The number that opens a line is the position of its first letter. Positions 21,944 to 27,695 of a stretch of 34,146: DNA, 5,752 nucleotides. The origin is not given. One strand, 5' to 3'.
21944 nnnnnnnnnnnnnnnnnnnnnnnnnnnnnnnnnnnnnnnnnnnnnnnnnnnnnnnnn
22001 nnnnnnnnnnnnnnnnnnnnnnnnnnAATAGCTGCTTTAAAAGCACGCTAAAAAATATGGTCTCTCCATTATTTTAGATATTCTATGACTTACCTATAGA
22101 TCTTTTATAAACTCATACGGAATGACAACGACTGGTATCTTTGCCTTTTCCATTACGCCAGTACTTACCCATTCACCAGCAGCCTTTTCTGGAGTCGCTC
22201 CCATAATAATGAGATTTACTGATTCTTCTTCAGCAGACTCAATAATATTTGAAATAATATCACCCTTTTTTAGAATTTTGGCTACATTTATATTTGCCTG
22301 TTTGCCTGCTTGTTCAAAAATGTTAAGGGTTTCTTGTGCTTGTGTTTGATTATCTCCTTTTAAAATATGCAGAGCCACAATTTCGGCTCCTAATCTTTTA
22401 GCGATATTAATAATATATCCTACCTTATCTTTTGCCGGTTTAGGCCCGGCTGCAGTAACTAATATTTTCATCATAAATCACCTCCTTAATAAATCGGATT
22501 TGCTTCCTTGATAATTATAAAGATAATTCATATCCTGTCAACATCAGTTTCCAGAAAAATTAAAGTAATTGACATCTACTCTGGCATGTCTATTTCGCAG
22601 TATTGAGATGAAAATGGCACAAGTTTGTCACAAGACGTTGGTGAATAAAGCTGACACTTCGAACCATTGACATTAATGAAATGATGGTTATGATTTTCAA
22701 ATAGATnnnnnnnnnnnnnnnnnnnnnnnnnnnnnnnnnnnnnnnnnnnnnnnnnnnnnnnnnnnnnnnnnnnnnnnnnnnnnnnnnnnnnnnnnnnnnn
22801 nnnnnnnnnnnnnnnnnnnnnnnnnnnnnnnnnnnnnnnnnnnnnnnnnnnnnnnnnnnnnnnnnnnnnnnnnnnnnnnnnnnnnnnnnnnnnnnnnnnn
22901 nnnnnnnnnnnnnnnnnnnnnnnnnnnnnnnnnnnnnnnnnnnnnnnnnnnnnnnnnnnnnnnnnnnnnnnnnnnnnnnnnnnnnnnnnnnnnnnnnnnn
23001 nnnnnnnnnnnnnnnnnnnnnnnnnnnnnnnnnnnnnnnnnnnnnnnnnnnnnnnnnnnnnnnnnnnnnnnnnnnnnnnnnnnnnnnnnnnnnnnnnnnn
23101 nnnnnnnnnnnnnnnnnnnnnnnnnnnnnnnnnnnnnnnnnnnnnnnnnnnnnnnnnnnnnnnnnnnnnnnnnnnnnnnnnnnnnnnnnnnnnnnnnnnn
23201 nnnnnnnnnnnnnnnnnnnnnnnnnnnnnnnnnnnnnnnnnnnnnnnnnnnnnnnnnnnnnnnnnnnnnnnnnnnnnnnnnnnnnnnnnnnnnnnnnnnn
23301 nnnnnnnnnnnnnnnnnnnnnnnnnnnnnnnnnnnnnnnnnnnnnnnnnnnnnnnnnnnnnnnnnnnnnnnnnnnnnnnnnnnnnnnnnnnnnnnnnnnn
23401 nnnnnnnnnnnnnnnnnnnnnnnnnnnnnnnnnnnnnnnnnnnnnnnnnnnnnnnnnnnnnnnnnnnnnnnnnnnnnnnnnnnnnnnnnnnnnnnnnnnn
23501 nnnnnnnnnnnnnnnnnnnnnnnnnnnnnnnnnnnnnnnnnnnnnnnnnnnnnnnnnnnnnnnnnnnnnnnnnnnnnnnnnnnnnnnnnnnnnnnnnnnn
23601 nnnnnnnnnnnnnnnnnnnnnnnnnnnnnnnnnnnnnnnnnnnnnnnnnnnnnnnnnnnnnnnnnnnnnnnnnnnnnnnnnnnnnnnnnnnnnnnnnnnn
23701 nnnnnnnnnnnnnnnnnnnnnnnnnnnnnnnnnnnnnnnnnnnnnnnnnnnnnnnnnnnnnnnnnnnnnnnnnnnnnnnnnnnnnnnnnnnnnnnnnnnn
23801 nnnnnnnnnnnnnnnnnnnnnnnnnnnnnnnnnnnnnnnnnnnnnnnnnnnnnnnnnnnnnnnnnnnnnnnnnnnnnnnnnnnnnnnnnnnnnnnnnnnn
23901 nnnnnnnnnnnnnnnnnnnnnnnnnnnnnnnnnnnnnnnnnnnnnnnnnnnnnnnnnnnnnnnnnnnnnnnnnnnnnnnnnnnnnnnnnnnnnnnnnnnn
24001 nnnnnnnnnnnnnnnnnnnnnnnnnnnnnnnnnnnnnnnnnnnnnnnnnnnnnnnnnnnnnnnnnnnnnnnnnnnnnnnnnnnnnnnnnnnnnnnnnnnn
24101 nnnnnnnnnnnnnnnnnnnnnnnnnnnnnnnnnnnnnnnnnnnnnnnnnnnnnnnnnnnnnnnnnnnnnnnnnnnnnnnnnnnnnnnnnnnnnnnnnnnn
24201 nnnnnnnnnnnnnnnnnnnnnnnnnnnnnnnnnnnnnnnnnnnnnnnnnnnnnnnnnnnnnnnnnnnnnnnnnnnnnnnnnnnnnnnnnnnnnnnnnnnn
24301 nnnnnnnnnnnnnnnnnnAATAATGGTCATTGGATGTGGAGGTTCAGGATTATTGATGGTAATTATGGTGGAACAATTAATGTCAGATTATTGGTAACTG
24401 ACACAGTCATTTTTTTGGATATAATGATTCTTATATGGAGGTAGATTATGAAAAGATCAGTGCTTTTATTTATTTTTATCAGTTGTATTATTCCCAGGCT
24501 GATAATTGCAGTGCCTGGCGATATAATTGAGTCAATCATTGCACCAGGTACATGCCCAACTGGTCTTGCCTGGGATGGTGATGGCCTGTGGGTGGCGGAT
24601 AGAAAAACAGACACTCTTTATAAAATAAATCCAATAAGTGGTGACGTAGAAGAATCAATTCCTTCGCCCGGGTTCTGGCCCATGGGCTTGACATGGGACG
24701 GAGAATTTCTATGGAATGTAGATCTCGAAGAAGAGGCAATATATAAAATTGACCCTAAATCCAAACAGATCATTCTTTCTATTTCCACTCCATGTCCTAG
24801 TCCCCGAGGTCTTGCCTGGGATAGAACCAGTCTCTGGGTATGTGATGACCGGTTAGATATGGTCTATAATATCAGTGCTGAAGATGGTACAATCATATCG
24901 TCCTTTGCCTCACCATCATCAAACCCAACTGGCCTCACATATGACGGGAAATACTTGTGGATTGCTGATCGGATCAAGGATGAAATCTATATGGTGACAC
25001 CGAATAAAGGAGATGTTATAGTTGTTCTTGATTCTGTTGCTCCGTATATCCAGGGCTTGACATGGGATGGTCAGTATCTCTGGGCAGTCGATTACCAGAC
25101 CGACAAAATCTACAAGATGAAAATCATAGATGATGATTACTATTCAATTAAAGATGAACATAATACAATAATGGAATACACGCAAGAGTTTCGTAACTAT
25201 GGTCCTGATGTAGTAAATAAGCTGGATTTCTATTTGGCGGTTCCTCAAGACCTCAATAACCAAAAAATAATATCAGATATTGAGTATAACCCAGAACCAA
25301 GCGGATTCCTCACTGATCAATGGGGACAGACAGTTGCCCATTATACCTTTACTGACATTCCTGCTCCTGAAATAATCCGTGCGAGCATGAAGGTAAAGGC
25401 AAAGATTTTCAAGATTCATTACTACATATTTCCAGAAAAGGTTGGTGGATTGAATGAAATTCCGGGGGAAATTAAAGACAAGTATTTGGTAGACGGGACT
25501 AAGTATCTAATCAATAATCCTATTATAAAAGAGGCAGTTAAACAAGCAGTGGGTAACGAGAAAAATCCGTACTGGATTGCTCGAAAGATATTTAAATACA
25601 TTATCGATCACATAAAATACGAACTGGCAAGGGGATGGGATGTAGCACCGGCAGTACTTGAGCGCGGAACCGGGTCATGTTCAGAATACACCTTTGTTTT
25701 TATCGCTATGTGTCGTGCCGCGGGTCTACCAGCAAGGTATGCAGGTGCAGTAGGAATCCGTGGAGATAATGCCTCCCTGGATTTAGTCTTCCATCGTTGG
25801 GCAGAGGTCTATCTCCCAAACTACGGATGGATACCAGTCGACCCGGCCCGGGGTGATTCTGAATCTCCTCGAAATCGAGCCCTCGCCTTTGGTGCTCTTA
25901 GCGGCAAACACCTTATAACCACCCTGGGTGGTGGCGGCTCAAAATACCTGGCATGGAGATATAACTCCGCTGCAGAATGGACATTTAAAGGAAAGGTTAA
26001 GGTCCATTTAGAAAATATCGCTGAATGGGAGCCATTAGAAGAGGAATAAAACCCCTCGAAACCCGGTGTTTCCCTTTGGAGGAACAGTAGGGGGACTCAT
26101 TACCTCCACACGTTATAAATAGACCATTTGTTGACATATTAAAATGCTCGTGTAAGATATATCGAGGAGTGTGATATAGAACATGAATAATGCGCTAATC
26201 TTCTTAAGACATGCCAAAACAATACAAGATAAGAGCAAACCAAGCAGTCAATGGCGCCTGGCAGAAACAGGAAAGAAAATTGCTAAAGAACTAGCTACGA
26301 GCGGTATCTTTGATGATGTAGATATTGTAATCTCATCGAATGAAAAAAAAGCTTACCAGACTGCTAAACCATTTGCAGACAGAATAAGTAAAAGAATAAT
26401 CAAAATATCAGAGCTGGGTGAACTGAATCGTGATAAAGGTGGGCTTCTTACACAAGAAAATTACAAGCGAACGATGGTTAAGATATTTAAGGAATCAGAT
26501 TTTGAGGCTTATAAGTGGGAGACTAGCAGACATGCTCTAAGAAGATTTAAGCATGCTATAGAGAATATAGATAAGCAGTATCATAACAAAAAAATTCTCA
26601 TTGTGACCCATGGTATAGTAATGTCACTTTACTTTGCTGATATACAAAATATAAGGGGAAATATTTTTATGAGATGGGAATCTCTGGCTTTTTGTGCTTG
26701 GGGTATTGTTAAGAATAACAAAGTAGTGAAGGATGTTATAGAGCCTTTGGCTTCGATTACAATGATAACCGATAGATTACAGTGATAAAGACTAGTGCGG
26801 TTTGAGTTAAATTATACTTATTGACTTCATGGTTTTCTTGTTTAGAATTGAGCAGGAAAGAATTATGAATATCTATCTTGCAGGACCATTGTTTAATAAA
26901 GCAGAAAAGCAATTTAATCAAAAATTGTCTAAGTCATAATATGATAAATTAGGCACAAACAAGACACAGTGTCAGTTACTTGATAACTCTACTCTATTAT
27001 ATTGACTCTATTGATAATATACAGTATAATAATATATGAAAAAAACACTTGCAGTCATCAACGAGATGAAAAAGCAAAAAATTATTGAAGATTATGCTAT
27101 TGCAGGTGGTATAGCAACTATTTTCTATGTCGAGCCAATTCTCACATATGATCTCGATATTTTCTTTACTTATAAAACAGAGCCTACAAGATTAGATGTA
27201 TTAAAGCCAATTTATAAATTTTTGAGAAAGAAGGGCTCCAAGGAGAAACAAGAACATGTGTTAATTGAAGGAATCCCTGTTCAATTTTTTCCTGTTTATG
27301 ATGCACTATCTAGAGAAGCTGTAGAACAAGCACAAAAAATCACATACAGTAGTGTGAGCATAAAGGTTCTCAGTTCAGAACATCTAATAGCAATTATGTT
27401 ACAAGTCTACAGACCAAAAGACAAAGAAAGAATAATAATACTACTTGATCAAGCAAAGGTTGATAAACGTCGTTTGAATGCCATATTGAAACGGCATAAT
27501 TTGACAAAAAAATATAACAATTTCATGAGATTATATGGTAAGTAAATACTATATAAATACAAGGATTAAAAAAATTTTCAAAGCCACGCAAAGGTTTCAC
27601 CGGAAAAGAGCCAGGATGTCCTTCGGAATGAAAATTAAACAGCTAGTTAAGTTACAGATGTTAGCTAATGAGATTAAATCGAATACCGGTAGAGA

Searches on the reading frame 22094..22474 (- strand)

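Call 45: search_protein_families(library=pfam, proteins=[window:22094-22474:-], max_evalue=0.0001)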
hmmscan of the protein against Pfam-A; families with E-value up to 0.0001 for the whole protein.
window:22094-22474:- (126 aa): 1 family
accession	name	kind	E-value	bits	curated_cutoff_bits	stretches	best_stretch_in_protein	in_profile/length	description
PF00582.32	Usp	-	8e-11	43.1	24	1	2-119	3-141/141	Universal stress protein family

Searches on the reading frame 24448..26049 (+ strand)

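Call 8: search_protein_families(library=pfam, proteins=[window:24448-26049:+], max_evalue=0.01)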
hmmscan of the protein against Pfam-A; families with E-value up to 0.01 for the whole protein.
window:24448-26049:+ (533 aa): 3 families
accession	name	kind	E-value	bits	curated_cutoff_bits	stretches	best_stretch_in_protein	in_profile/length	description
PF01841.26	Transglut_core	-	1.7e-22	80.2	23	1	364-466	4-108/108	Transglutaminase-like superfamily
PF24684.1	Vgb_lyase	-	7.2e-07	28.7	50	1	33-175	137-283/290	Virginiamycin B lyase family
PF21959.2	DUF6923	-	1.2e-05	25.7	27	0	46-107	99-163/234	Repeat of unknown function (DUF6923)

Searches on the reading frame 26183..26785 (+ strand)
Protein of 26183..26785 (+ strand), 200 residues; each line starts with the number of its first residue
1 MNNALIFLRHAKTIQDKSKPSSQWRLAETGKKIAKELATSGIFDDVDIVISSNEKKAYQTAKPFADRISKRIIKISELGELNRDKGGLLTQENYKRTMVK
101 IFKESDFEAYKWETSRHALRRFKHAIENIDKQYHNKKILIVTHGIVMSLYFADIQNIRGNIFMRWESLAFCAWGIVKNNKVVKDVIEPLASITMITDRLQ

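Call 8: search_protein_families(library=pfam, proteins=[window:26183-26785:+], max_evalue=0.01)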
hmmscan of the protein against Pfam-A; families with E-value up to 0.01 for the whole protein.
window:26183-26785:+ (200 aa): 1 family
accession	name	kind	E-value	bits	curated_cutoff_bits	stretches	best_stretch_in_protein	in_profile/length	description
PF00300.27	His_Phos_1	-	1.7e-18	67.4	21.7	1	5-167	1-171/194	Histidine phosphatase superfamily (branch 1)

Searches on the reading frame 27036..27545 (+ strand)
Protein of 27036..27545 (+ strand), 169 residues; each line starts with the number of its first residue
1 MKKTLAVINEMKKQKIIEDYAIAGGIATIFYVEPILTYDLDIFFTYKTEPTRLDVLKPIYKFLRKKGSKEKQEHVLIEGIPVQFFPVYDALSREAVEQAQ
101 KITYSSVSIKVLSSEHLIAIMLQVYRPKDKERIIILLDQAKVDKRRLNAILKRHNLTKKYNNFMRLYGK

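Call 8: search_protein_families(library=pfam, proteins=[window:27036-27545:+], max_evalue=0.01)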
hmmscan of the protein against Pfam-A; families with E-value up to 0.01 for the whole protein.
window:27036-27545:+ (169 aa): 1 family
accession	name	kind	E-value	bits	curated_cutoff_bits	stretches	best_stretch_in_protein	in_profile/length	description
PF09970.15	DUF2204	-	0.0063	16.6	20.3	0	6-148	6-156/181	Nucleotidyl transferase of unknown function (DUF2204)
